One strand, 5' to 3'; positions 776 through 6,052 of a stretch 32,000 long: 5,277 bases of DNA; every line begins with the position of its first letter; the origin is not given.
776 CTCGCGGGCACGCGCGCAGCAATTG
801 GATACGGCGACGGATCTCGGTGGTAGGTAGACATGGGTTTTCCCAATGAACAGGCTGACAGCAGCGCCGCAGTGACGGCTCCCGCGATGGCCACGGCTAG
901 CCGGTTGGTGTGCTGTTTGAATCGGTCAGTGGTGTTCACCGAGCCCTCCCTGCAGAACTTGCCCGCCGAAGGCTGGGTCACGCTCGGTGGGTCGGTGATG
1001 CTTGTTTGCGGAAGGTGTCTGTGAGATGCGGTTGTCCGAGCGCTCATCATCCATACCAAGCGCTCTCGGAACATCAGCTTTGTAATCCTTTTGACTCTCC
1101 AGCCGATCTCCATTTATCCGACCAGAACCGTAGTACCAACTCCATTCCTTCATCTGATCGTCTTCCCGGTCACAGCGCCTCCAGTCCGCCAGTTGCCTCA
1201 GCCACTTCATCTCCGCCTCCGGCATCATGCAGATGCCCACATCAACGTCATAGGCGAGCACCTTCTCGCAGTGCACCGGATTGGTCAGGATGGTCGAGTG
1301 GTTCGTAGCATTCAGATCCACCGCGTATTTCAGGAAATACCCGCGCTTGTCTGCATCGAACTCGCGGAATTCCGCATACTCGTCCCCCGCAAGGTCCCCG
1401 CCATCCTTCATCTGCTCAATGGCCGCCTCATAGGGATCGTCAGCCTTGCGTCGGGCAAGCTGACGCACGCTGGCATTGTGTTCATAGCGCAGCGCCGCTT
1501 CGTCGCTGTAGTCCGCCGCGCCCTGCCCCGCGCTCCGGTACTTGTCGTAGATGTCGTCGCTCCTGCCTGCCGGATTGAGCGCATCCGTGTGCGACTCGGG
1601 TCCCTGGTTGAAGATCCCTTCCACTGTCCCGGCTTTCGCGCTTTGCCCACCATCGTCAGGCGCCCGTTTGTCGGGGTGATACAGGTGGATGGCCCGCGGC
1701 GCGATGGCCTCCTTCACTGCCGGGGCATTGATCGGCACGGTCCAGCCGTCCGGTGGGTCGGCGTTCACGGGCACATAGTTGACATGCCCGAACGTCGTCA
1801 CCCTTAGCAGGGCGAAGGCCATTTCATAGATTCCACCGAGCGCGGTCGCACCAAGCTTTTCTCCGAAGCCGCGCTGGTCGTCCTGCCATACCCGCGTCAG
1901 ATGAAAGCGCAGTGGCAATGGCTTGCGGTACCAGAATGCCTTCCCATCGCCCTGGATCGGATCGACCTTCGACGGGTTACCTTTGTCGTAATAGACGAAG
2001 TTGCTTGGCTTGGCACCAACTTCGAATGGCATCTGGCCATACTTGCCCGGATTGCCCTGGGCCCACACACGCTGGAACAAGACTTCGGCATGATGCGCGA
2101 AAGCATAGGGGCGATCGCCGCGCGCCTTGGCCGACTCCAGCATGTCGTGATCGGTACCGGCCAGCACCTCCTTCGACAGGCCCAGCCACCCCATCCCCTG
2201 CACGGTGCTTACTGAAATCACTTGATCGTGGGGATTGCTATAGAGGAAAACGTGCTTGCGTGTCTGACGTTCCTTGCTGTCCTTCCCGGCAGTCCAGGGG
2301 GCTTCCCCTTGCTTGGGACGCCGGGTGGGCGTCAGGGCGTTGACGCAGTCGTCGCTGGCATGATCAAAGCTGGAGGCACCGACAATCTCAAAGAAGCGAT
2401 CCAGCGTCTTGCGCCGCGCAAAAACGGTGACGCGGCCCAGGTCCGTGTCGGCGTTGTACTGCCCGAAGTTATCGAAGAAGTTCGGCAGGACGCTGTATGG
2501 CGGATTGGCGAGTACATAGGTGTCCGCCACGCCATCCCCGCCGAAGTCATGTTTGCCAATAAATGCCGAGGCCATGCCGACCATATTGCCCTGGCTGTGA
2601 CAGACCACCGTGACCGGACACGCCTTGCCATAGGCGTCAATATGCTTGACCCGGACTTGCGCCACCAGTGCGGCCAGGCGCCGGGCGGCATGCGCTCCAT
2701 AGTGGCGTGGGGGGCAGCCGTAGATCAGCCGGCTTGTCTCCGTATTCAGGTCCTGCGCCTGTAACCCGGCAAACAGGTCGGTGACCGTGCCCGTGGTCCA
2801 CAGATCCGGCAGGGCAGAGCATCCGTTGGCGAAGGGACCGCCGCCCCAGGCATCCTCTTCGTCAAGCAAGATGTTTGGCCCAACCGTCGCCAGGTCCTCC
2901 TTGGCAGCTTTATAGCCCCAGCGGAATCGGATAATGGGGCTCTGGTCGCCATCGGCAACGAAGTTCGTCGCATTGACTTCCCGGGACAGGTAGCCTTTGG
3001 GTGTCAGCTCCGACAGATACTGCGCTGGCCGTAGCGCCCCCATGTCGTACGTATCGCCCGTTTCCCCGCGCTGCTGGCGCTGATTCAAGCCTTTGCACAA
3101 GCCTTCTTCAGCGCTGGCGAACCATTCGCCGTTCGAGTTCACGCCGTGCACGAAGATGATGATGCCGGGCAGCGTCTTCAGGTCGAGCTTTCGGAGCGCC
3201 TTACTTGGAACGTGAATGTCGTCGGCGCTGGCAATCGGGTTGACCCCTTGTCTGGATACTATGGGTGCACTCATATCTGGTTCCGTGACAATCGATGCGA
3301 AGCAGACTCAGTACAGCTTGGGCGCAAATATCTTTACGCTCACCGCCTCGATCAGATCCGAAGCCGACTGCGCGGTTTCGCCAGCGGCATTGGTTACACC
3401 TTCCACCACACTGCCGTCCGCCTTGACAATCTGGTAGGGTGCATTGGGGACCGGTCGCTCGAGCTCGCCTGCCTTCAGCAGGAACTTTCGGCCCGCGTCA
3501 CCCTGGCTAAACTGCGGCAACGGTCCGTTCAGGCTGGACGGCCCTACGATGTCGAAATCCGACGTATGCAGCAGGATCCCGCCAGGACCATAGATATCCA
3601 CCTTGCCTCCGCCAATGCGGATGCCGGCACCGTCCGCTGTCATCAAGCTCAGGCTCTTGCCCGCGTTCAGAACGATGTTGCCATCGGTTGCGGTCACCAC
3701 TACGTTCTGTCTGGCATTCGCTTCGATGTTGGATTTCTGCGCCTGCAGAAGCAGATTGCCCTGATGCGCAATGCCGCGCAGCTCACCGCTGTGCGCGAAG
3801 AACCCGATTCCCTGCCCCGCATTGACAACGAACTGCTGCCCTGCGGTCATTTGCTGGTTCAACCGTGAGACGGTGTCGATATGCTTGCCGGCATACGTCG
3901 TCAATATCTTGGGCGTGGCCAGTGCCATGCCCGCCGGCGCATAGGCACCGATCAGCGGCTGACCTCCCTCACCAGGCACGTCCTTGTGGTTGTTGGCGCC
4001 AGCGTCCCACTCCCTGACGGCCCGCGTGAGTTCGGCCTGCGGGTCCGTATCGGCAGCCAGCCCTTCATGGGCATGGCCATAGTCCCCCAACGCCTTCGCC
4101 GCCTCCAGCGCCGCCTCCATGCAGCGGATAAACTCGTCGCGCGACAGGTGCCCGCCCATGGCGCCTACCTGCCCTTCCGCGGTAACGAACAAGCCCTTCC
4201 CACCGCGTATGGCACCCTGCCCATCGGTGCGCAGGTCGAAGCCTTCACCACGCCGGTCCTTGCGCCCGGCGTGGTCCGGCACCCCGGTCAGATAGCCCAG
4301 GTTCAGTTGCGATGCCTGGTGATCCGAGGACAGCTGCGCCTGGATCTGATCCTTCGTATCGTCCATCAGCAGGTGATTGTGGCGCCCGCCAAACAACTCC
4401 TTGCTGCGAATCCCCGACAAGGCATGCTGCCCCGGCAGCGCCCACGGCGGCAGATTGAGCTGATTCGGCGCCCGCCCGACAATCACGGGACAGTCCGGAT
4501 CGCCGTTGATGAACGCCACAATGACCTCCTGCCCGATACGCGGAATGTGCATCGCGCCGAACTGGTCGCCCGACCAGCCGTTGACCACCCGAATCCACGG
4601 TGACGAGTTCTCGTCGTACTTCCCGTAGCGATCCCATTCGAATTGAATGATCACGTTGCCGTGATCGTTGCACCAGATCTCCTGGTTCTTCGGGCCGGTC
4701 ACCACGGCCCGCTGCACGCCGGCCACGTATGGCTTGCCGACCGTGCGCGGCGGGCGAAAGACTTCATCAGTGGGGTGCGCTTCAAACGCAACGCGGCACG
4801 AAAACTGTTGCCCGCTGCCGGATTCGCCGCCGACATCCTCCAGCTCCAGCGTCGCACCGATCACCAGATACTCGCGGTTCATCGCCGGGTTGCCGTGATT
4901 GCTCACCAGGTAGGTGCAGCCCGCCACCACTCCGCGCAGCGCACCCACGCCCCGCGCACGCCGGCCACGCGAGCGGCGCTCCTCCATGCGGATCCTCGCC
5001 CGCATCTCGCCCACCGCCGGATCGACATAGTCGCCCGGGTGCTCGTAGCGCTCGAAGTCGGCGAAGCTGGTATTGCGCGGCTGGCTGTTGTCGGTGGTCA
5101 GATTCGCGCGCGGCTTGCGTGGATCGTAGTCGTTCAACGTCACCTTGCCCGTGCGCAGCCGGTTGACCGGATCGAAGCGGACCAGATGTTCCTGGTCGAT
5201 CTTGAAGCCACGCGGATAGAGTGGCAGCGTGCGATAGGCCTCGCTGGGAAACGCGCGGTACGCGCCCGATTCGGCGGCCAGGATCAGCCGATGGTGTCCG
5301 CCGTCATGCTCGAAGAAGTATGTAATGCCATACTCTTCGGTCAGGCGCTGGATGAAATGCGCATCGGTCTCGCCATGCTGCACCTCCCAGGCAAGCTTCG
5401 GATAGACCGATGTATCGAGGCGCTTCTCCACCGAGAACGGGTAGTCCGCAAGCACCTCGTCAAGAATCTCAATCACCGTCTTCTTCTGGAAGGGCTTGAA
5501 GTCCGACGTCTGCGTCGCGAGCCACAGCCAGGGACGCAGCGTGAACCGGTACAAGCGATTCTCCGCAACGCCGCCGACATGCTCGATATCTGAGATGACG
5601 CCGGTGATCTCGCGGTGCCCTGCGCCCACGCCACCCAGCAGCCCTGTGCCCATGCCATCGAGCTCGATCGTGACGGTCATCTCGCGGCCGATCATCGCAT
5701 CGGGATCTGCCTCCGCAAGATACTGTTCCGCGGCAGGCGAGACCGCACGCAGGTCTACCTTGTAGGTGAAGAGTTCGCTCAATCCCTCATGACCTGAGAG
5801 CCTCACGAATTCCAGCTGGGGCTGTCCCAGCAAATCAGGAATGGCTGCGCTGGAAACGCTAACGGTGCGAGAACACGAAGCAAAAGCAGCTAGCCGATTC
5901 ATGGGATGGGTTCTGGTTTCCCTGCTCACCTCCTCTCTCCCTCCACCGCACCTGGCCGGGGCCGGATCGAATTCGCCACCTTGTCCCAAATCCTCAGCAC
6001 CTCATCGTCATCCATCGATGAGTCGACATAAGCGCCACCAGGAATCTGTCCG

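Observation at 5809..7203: A 35-codon relic of a second vgrG and a 62-bp diverged direct repeat bracket a low-GC lipoprotein gene: footprint of effector-module replacement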

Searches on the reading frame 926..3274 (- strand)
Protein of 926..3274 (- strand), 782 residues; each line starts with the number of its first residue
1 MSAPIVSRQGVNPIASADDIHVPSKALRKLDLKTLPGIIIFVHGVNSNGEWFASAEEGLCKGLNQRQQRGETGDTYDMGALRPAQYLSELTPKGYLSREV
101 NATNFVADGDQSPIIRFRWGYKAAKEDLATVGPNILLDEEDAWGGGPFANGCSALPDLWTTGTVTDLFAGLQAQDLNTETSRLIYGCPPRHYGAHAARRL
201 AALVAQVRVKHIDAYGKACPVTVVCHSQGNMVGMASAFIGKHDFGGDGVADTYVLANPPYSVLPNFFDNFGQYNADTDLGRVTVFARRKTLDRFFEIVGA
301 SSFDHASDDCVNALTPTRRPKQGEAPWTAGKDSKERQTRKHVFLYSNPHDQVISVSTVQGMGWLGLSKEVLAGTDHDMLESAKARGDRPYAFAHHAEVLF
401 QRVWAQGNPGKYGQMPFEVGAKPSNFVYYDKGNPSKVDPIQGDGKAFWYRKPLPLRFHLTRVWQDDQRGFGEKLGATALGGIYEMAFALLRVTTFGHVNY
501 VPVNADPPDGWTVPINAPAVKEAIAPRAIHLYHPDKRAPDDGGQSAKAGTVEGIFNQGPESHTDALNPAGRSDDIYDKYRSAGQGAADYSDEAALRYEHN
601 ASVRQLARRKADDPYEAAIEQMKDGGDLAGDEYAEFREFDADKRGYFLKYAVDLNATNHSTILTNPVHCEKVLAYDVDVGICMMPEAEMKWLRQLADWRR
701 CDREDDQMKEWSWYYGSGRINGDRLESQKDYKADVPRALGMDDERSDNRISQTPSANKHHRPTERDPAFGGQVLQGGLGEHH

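Call 6: search_protein_families(library=pfam, proteins=[window:926-3274:-], max_evalue=0.01)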
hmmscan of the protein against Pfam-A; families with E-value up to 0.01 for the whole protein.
window:926-3274:- (782 aa): 3 families
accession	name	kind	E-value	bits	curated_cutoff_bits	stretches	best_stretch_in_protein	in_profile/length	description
PF24322.2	Tle3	-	3.7e-91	306.4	27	1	35-366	1-320/321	T6SS Tle3 phospholipase effector domain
PF12697.13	Abhydrolase_6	-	3.8e-05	24.9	26.3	1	186-382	37-211/217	Alpha/beta hydrolase family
PF11678.14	Tle3_C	-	0.00043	20.4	23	1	657-714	68-127/174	Antibacterial effector protein Tle3, C-terminal domain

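Call 7: search_protein_families(library=ncbifam, proteins=[window:926-3274:-], max_evalue=0.01)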
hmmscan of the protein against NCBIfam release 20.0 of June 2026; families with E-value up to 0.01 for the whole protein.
window:926-3274:- (782 aa): 0 families

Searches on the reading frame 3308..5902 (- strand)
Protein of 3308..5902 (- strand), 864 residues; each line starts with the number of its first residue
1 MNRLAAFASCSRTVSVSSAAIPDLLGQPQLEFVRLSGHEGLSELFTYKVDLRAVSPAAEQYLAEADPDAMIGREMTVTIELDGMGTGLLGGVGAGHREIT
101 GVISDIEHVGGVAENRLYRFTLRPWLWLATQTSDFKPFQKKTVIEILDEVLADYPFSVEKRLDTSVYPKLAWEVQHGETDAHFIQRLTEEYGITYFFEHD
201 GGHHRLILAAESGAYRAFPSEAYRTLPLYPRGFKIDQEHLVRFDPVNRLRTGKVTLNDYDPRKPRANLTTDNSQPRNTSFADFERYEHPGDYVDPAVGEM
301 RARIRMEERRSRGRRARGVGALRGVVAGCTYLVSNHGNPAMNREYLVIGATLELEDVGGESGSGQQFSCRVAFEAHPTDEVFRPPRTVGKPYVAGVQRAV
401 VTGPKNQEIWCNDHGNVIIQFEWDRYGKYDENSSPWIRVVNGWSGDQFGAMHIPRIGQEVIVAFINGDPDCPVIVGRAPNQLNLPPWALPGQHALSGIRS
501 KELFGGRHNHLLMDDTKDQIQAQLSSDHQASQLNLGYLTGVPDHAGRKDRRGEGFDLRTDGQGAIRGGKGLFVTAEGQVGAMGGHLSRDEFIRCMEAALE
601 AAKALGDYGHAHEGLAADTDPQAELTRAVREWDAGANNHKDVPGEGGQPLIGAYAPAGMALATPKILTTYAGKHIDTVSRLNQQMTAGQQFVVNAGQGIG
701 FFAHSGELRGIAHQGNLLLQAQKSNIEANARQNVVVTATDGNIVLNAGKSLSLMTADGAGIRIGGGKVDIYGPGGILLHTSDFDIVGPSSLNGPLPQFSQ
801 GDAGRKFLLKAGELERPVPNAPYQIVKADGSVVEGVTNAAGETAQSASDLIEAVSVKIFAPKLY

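Call 6: search_protein_families(library=pfam, proteins=[window:3308-5902:-], max_evalue=0.01)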
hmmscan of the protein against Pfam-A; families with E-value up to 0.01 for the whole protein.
window:3308-5902:- (864 aa): 5 families
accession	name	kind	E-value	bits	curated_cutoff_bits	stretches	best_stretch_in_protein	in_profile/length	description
PF05954.17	Phage_GPD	-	1.5e-88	297.3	30.1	1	38-356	1-303/305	Phage tail baseplate hub (GPD)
PF10106.14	DUF2345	-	2.3e-40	138.3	30.7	1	644-789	7-151/151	Uncharacterized protein conserved in bacteria (DUF2345)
PF13296.11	T6SS_Vgr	-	4.9e-35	120.3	22.4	1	501-608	1-107/108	Putative type VI secretion system Rhs element Vgr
PF04717.18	Phage_base_V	-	6.6e-10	39.7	23.8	1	430-476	26-72/75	Type VI secretion system/phage-baseplate injector OB domain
PF20093.5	DUF6484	-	2e-05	25.6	27.6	1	455-477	38-60/61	Domain of unknown function (DUF6484)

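Call 7: search_protein_families(library=ncbifam, proteins=[window:3308-5902:-], max_evalue=0.01)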
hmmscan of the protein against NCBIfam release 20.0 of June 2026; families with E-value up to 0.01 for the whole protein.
window:3308-5902:- (864 aa): 3 families
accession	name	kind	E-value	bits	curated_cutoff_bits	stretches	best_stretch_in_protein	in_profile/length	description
TIGR03361.1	VI_Rhs_Vgr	subfamily_domain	4.9e-128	427.9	186.35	1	26-526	8-492/513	type VI secretion system tip protein TssI/VgrG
TIGR01646.1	vgr_GE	subfamily_domain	4.3e-112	375.5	121.8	1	32-528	3-479/480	type VI secretion system tip protein VgrG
NF033848.1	VgrG_rel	hypoth_equivalog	1e-08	33.9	275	1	390-486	371-458/547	VgrG-related protein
